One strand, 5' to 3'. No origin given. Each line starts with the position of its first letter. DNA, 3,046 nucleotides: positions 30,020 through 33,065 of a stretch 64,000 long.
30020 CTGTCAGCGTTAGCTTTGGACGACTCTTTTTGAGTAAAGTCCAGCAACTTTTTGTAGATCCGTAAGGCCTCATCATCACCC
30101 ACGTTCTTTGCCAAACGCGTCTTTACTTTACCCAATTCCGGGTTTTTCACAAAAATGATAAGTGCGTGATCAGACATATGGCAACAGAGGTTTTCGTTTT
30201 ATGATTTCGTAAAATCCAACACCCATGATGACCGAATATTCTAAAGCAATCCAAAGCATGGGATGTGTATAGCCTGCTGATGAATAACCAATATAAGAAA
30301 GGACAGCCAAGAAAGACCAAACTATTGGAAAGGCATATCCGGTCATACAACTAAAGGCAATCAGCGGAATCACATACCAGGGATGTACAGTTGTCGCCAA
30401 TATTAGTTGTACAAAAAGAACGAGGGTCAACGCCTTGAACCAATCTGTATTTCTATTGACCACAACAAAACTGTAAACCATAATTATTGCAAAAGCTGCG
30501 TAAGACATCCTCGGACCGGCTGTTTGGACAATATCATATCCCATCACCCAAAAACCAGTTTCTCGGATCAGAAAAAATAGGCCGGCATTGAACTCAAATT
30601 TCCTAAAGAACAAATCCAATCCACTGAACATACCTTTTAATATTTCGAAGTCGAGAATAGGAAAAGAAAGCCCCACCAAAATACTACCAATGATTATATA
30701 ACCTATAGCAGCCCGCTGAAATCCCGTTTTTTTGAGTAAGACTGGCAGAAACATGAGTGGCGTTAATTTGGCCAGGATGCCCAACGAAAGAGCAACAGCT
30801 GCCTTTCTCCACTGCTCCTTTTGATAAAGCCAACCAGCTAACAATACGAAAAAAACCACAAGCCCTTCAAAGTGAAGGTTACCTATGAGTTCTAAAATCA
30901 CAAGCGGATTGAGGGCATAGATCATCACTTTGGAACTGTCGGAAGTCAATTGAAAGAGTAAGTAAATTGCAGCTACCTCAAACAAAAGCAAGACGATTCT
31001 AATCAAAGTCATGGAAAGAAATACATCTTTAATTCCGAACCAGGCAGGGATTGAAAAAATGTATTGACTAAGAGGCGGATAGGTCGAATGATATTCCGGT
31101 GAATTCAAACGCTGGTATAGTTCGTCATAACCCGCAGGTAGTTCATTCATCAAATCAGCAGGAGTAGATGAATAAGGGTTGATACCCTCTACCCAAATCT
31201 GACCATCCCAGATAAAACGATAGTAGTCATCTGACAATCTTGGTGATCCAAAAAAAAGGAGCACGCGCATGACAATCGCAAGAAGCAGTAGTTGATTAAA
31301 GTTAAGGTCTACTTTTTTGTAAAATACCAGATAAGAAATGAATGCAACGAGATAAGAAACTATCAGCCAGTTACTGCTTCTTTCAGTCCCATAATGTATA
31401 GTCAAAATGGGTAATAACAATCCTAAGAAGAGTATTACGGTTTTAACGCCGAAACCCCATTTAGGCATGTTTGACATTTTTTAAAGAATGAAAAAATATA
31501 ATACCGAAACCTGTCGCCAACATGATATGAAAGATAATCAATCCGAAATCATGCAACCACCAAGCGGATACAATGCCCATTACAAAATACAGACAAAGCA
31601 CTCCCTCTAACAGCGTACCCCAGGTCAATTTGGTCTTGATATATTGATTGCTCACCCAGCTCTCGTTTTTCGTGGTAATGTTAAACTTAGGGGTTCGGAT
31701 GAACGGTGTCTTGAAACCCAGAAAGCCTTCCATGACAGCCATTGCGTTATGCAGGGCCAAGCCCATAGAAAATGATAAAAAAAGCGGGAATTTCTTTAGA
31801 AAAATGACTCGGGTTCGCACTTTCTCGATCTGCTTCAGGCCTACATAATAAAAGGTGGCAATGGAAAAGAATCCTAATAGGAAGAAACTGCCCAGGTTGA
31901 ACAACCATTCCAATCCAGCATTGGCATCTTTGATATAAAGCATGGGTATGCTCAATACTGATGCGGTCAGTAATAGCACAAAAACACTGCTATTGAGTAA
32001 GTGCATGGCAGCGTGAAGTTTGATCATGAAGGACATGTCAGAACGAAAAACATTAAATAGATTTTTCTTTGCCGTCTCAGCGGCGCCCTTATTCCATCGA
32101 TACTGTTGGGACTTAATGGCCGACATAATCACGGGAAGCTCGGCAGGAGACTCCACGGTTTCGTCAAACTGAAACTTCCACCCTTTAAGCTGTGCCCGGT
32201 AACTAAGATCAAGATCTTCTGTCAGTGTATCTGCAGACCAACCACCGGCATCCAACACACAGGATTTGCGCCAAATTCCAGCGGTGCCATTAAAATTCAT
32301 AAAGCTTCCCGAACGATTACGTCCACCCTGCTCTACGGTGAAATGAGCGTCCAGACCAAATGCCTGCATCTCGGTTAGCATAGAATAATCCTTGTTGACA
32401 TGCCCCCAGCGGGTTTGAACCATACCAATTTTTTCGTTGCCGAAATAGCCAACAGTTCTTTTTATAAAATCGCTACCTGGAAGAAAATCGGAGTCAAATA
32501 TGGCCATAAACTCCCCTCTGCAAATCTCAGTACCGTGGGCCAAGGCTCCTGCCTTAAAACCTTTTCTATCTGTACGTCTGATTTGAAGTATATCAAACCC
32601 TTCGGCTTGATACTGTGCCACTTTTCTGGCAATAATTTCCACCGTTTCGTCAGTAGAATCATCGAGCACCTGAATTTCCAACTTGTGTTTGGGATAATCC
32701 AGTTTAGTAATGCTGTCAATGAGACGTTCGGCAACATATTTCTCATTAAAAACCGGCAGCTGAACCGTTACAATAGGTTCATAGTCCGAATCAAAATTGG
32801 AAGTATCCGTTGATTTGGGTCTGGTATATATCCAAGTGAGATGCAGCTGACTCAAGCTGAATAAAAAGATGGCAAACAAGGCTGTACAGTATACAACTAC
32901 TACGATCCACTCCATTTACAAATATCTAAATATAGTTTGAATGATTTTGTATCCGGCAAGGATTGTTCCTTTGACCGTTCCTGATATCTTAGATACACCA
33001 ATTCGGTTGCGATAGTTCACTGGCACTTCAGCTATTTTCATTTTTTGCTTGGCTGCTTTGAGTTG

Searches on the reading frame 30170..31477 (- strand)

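Call 13: search_protein_families(library=pfam, proteins=[window:30170-31477:-], max_evalue=0.00001)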
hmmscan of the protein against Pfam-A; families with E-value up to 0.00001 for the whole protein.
window:30170-31477:- (435 aa): 1 family
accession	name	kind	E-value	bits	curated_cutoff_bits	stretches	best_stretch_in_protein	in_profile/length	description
PF09594.16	GT87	-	1.6e-06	28.5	25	1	132-287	2-159/237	Glycosyltransferase family 87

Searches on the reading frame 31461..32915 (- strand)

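Call 13: search_protein_families(library=pfam, proteins=[window:31461-32915:-], max_evalue=0.00001)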
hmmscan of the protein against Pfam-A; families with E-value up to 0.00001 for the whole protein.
window:31461-32915:- (484 aa): 4 families
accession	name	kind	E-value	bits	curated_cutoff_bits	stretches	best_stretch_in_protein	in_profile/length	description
PF13641.12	Glyco_tranf_2_3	-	1.5e-22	81.2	27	1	49-274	3-227/230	Glycosyltransferase like family 2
PF00535.33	Glycos_transf_2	-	1.3e-15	58.2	23.3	1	51-181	2-126/168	Glycosyl transferase family 2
PF13632.12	Glyco_trans_2_3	-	2.9e-14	53.8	27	1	139-337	4-183/198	Glycosyl transferase family group 2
PF13506.12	Glyco_transf_21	-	2.2e-06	27.7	21.7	1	121-276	18-174/174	Glycosyl transferase family 21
